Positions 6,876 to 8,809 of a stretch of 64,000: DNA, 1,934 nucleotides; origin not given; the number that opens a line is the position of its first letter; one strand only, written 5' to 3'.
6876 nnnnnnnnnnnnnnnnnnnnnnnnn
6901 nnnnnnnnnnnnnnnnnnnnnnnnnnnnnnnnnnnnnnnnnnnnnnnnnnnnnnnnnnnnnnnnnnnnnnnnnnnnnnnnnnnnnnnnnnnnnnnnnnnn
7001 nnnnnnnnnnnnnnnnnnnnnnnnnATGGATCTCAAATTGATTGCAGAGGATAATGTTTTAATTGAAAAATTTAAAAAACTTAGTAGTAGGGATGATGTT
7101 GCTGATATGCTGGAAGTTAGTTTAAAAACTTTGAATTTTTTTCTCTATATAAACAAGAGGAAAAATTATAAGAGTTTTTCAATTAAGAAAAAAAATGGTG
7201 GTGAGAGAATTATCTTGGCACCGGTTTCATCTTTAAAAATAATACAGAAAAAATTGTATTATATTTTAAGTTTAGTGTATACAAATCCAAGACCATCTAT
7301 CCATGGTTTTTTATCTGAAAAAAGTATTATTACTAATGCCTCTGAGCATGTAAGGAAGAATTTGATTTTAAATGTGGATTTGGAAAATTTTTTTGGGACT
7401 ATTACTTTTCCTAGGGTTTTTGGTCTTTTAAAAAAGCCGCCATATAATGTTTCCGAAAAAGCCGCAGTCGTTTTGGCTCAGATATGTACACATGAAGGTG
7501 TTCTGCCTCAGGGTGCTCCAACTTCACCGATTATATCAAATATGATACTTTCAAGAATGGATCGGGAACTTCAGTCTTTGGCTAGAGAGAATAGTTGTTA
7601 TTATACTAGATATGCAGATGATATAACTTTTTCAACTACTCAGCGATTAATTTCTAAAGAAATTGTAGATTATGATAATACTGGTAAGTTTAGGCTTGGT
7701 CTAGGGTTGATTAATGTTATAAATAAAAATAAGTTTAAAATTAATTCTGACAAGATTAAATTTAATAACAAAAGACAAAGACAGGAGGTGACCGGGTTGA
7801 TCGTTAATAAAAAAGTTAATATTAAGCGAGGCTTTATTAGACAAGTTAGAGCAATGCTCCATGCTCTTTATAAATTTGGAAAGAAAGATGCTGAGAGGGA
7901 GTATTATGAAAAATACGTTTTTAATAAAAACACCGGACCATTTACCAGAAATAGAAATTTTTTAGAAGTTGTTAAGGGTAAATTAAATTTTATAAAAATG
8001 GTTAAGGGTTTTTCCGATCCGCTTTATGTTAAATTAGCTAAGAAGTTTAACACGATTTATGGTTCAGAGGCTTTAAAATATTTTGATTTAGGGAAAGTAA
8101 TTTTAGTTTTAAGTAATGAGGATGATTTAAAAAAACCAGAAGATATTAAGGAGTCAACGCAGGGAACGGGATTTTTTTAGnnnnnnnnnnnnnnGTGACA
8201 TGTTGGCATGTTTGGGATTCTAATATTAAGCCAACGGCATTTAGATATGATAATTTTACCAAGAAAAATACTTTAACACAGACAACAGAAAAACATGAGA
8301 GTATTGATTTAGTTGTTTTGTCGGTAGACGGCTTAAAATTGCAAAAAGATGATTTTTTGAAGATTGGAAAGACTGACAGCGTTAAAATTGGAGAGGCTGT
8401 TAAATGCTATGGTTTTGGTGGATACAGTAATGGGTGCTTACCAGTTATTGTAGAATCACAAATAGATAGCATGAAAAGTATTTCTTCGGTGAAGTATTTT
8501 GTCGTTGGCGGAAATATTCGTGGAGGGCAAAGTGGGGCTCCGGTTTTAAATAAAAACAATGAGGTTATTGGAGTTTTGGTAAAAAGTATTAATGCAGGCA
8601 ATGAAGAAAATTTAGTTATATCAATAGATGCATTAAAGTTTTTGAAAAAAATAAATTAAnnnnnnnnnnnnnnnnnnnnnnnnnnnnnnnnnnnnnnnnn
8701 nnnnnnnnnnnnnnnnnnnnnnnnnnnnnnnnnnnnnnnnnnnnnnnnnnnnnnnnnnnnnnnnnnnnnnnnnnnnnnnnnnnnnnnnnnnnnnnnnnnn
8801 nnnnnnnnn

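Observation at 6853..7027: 17-20 bp inverted repeat brackets a 175-nt GC-island and ends exactly on the RT start codon (a2/a1-like)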

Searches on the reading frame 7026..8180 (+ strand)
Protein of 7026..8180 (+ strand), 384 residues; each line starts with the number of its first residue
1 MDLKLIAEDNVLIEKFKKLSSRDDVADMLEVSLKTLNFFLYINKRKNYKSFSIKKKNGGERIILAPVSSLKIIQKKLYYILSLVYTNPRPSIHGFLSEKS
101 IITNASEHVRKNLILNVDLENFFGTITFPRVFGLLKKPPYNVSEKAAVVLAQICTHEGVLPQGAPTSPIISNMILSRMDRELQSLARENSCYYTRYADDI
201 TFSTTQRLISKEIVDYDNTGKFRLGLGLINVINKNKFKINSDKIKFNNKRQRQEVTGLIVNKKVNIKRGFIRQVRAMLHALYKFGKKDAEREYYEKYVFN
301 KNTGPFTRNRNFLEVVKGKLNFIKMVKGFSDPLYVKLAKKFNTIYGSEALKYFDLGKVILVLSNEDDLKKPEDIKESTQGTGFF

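Call 6: search_protein_families(library=pfam, proteins=[window:7026-8180:+], max_evalue=0.01)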
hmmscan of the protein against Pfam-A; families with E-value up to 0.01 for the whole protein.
window:7026-8180:+ (384 aa): 1 family
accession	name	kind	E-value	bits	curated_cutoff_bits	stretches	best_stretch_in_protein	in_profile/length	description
PF00078.32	RVT_1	-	9.3e-21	74.9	29.6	1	53-259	1-204/205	Reverse transcriptase (RNA-dependent DNA polymerase)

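Call 7: search_protein_families(library=padloc, proteins=[window:7026-8180:+], max_evalue=0.001)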
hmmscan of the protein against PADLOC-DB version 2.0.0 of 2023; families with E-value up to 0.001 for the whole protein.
window:7026-8180:+ (384 aa): 60 families (the best 25 are shown)
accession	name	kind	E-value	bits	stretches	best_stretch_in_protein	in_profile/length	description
PDLC02959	RT-Protease_XI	-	4.7e-134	446.1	1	14-384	3-356/510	single gene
PDLC02960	RT-Protease_XI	-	5.2e-134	446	1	15-384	2-354/506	single gene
PDLC02962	RT-TIR_XII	-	1.6e-125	417.7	1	11-346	6-333/478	single gene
PDLC02961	RT-TIR_XII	-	3.1e-125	416.8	1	12-344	7-330/475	single gene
PDLC02965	RT-Toprim_I-C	-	8.2e-112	372.8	1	24-347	3-313/529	single gene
PDLC02968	RT-Toprim_I-C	-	1.8e-111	371.6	1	24-344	3-310/529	single gene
PDLC02966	RT-Toprim_I-C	-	7.9e-101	336.3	1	13-332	9-323/568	single gene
PDLC02963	RT-Toprim_I-C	-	8.3e-100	332.9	1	13-331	4-317/552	single gene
PDLC02967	RT-Toprim_I-C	-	6.6e-87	290.5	1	15-326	2-296/549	single gene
PDLC02964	RT-Toprim_I-C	-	1e-85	286.5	1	15-293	2-281/554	single gene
PDLC02956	RT_XIII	-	1.7e-82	275.9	1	15-329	109-411/469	-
PDLC02946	RT_III-A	-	2.3e-71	238.6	1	21-328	36-314/330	-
PDLC02941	RT_II-A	-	2.6e-63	212.1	1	17-326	11-281/309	-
PDLC02955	RT_X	-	3.9e-63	211.4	1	26-300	4-253/272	-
PDLC02943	RT_III-A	-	4.3e-63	211.1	1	22-327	25-302/322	-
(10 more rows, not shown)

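Call 8: search_protein_families(library=ncbifam, proteins=[window:7026-8180:+], max_evalue=0.001)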
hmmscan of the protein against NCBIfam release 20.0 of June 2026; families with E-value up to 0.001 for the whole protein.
window:7026-8180:+ (384 aa): 5 families
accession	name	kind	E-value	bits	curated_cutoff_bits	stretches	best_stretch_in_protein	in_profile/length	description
NF042941.1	Retron_TIR_antiphage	equivalog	7.1e-105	351.5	600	1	22-343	2-321/464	TIR domain-containing anti-phage reverse transcriptase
NF038237.1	retron_Ec67_fus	exception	5.4e-101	338.8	450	1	14-334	2-322/572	retron Ec67 family RNA-directed DNA polymerase/endonuclease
NF038233.2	retron_St85_RT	exception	2.2e-58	197.8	235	1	26-291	4-263/289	retron St85 family RNA-directed DNA polymerase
TIGR04416.1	group_II_RT_mat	equivalog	1.7e-16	60.3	300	1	44-210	49-226/353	group II intron reverse transcriptase/maturase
NF041746.1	Drt2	equivalog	3.5e-09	36.3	390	1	157-215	221-278/416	antiviral reverse transcriptase Drt2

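Call 10: find_homologous_proteins(query=window:7026-8177:+, max_evalue=1e-20)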
Query window:7026-8177:+ (384 aa): 5675 proteins with E <= 1e-20 among 8000 candidates; the best 120 are listed.
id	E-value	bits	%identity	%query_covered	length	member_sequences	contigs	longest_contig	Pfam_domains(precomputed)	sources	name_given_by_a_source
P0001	7.2e-247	836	100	100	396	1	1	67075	PF00078.33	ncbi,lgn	-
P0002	1.5e-99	351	50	90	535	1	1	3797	PF13365.13,PF00078.33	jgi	jgi:RNA-directed DNA polymerase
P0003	2.7e-99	351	47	100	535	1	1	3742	PF13365.13,PF00078.33,PF00089.33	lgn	-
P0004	2.9e-99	351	47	99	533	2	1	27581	PF13365.13,PF00078.33,PF00089.33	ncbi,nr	ncbi:MAG: trypsin-like peptidase domain-containing protein, partial [Clostridiales bacterium]|nr:try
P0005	4.6e-99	350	48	100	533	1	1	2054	PF13365.13,PF00078.33,PF00089.33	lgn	-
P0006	9.5e-99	349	47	100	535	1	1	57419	PF13365.13,PF00078.33,PF00089.33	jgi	jgi:RNA-directed DNA polymerase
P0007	1.3e-98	348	49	90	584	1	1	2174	PF00078.33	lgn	-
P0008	1.9e-98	348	48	100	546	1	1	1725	PF13365.13,PF00078.33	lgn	-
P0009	5.2e-98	346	50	86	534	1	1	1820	PF13365.13,PF00078.33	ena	-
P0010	5.6e-98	346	48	90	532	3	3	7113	PF00078.33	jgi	jgi:RNA-directed DNA polymerase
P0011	9.7e-98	346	49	89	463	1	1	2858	PF00078.33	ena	-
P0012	1.3e-97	345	48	98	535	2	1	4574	PF13365.13,PF00078.33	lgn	-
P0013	1.5e-97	345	50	90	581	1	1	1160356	PF00078.33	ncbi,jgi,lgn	jgi:RNA-directed DNA polymerase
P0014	2.6e-97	344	49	100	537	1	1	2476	PF13365.13,PF00078.33,PF00089.33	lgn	-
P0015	6.1e-97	343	49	85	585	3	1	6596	PF00078.33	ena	-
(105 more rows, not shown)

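Call 15: find_encoding_contigs(protein=P0001, flank=3000, max_places=3)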
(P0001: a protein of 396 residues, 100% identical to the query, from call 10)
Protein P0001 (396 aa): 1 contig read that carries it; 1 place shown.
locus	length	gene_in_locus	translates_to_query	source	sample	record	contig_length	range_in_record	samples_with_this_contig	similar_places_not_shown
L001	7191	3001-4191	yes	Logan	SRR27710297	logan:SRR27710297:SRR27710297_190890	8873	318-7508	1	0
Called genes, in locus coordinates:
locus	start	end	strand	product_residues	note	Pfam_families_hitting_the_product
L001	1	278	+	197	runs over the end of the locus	?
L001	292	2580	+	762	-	PF02901:PFL-like, PF01228:Gly_radical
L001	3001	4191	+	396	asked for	PF00078:RVT_1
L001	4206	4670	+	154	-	PF13365:Trypsin_2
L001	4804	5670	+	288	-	PF01797:Y1_Tnp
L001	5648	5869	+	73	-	-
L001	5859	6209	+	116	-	-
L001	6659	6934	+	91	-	-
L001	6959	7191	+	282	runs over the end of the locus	PF03372:Exo_endo_phos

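Call 57: list_cluster_members(proteins=[P0001])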
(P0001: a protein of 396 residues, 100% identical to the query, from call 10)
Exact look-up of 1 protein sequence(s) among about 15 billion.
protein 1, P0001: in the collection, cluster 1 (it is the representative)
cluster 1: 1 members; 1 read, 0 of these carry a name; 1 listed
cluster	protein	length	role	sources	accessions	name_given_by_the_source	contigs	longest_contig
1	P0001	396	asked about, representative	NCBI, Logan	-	-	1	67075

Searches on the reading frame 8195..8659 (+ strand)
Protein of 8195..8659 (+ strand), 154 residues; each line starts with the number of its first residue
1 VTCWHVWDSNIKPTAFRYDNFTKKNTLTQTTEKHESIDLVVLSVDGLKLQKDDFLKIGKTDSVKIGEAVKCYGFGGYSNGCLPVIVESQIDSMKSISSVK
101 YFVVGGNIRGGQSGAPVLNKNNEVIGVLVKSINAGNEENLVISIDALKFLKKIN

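Call 6: search_protein_families(library=pfam, proteins=[window:8195-8659:+], max_evalue=0.01)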
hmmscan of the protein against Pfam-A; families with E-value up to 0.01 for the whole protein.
window:8195-8659:+ (154 aa): 4 families
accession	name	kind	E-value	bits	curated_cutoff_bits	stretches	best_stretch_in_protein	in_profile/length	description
PF13365.12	Trypsin_2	-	2.9e-10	41.5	27.6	1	1-127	13-144/144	Trypsin-like peptidase domain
PF10459.15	Peptidase_S46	-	0.0011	18.2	22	1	77-128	613-650/698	Peptidase S46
PF01732.22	Mycop_pep_DUF31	-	0.0058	16.8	27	0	99-128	315-344/346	Mycoplasma peptidase (DUF31)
PF00949.27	Peptidase_S7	-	0.0085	16.4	20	0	103-135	88-120/131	Peptidase S7, Flavivirus NS3 serine protease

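Call 7: search_protein_families(library=padloc, proteins=[window:8195-8659:+], max_evalue=0.001)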
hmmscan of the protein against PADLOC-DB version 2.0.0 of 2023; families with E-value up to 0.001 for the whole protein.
window:8195-8659:+ (154 aa): 4 families
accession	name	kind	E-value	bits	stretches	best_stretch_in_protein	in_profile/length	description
PDLC02960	RT-Protease_XI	-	5.4e-21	73.1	1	1-148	361-501/506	single gene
PDLC02959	RT-Protease_XI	-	1.6e-19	68.2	1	1-148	363-505/510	single gene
PDLC04593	PDC-M35A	-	1e-10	39.7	1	34-142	80-192/216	-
PDLC03855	LmuA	-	3.5e-05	21.3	1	2-133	34-175/425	-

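Call 8: search_protein_families(library=ncbifam, proteins=[window:8195-8659:+], max_evalue=0.001)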
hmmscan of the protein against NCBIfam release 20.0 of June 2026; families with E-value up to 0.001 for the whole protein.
window:8195-8659:+ (154 aa): 1 family
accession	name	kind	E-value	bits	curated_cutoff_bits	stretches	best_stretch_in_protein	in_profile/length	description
NF041037.1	microcin_B17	exception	0.00015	22.3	70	0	40-81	10-51/69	microcin B17 family TOMM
